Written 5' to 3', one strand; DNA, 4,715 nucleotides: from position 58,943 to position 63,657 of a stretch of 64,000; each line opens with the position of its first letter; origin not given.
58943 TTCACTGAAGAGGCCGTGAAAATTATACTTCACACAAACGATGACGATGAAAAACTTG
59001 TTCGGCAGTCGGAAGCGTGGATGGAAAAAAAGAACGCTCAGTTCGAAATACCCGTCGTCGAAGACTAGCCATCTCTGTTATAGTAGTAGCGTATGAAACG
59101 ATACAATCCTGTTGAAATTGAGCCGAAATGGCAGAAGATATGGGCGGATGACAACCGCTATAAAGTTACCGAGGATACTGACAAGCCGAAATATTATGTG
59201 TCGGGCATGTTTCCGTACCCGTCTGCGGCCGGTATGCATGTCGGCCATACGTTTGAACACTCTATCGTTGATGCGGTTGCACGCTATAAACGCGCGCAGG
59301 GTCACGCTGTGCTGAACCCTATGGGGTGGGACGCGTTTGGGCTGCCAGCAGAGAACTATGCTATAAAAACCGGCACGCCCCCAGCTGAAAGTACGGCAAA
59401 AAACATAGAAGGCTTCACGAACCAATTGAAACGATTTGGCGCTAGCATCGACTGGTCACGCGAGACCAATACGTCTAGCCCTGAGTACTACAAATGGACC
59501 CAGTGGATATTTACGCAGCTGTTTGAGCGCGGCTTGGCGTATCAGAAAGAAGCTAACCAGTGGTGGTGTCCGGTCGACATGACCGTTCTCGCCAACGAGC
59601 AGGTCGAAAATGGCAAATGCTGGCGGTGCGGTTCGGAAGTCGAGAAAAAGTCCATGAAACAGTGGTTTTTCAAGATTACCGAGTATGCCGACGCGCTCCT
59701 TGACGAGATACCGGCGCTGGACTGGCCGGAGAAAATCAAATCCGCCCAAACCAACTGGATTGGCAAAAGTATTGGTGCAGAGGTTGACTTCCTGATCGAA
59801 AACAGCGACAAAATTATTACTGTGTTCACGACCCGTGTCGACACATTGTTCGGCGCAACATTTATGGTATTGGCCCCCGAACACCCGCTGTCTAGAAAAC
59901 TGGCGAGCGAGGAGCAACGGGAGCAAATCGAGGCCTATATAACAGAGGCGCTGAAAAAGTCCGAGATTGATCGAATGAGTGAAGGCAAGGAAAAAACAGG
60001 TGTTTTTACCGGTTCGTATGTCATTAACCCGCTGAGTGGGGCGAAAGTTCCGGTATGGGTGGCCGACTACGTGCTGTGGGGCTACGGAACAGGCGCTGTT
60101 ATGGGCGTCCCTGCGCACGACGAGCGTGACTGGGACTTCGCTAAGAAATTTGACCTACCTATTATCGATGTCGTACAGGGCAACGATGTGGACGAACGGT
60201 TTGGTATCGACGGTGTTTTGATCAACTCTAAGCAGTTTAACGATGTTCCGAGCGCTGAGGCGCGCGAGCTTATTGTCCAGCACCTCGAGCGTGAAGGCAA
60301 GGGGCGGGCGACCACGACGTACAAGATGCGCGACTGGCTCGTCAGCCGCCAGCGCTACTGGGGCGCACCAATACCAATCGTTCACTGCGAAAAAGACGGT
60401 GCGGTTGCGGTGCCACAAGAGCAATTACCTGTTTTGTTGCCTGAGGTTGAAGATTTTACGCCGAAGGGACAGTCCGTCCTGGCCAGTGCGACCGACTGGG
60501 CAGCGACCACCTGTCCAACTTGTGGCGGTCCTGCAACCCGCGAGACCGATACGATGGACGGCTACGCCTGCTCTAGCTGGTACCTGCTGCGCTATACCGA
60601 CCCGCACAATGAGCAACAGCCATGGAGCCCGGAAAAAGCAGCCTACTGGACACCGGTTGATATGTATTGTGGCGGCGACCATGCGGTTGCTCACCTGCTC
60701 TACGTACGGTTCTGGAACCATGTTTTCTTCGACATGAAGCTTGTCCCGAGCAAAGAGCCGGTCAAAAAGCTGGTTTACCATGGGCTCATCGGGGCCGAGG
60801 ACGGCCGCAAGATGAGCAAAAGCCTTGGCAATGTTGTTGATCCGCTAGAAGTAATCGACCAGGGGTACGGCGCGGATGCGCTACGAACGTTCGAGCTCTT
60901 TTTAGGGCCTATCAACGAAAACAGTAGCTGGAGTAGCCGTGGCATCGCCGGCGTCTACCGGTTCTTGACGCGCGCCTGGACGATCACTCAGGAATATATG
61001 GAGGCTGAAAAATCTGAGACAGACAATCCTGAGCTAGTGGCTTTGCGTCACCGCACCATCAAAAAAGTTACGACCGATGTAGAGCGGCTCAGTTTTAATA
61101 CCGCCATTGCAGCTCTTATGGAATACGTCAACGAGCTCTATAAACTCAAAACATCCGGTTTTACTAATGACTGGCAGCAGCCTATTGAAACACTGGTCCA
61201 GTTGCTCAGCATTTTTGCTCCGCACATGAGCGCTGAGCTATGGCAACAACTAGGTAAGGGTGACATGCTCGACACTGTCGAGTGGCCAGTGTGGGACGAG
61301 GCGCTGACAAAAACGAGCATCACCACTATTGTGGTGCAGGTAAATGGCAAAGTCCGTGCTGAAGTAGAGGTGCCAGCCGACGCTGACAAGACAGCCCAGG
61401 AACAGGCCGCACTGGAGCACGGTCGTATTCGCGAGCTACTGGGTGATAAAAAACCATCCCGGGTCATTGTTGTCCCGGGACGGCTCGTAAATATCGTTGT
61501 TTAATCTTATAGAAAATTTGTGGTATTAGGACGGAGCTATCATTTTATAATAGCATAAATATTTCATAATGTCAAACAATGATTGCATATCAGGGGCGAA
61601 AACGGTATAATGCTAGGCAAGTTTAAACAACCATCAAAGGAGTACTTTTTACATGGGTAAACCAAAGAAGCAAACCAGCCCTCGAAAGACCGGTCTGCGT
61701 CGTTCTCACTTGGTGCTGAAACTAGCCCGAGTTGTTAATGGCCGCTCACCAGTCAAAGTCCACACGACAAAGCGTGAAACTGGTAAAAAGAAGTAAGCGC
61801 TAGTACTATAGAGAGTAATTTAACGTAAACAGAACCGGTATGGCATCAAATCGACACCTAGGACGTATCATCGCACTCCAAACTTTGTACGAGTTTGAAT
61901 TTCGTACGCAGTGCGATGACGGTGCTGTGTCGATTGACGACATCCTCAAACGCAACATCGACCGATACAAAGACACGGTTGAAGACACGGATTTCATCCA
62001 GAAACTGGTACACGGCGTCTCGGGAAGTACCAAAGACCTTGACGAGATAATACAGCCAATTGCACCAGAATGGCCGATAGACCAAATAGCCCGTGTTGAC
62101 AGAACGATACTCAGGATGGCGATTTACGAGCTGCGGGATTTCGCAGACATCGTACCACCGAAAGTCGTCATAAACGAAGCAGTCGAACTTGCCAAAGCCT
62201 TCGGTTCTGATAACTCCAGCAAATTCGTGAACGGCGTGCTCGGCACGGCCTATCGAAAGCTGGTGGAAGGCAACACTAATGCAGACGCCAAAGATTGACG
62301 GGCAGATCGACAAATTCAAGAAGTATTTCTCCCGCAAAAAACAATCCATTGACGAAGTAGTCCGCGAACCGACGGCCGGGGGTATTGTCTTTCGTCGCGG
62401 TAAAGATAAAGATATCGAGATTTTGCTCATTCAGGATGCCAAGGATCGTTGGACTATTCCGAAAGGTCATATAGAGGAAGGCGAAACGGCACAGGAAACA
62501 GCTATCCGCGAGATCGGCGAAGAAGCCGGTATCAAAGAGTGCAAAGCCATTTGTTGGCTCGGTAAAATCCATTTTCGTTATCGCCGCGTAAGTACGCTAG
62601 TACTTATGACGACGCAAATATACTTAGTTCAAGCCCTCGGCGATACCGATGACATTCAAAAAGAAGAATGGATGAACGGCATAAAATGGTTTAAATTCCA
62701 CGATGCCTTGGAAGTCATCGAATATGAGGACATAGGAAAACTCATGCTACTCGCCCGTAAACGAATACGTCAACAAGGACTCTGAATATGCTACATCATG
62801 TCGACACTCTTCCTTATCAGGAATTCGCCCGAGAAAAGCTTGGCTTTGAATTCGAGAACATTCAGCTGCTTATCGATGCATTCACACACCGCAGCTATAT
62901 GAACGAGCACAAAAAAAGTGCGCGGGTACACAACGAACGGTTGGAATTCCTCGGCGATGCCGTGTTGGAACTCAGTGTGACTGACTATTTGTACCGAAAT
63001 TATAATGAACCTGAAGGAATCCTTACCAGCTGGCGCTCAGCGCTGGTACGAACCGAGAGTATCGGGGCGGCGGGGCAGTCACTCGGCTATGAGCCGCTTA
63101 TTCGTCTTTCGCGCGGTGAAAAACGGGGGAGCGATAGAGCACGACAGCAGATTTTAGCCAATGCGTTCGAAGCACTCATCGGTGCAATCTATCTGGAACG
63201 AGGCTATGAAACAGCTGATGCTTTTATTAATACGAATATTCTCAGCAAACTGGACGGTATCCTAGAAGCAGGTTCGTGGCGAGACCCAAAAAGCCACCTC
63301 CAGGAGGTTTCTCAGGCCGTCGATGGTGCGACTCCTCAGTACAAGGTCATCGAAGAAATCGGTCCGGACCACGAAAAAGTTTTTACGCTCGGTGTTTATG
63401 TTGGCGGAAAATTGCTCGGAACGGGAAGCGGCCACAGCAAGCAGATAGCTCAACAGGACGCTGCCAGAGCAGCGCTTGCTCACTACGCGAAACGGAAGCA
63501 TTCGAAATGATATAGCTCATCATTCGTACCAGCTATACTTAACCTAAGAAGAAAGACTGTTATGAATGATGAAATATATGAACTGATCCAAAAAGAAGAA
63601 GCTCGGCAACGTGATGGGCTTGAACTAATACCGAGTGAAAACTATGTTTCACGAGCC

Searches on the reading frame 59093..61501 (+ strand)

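Call 66: search_protein_families(library=pfam, proteins=[window:59093-61501:+], max_evalue=0.001)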
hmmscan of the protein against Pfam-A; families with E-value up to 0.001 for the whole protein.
window:59093-61501:+ (803 aa): 4 families
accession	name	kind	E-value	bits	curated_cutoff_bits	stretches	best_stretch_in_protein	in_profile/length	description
PF13603.12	tRNA-synt_1_2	-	1.7e-67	227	25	1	221-399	2-185/185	Leucyl-tRNA synthetase, editing domain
PF00133.28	tRNA-synt_1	-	7.5e-51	173.6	22.7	2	12-223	1-225/414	tRNA synthetases class I (I, L, M and V)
PF09334.17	tRNA-synt_1g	-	4.7e-31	108.4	20.1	2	35-182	2-145/391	tRNA synthetases class I (M)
PF08264.19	Anticodon_1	-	6.8e-19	68.6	25.1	1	651-767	7-145/148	Anticodon-binding domain of tRNA ligase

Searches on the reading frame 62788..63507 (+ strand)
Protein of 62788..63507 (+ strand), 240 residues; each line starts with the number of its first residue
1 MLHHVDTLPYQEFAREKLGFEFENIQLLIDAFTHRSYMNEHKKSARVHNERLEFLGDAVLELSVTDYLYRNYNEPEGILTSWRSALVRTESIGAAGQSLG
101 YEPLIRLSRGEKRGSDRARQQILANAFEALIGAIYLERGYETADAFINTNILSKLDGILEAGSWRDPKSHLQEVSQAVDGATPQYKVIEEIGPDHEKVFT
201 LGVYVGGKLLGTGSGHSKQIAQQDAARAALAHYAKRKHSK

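Call 66: search_protein_families(library=pfam, proteins=[window:62788-63507:+], max_evalue=0.001)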
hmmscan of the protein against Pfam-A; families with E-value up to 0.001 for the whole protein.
window:62788-63507:+ (240 aa): 4 families
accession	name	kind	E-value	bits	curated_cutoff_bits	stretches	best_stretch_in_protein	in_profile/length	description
PF14622.11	Ribonucleas_3_3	-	7.8e-38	130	35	1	25-155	2-128/128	Ribonuclease-III-like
PF00636.31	Ribonuclease_3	-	3.3e-23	82.8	27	1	50-139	1-102/102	Ribonuclease III domain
PF00035.32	dsrm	-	4.7e-16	59.6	23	1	167-232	1-65/66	Double-stranded RNA binding motif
PF22935.1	RM44_endonuclase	-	1.6e-08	35.2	27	1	18-134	13-139/139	Large ribosomal subunit protein mL44, endonuclease domain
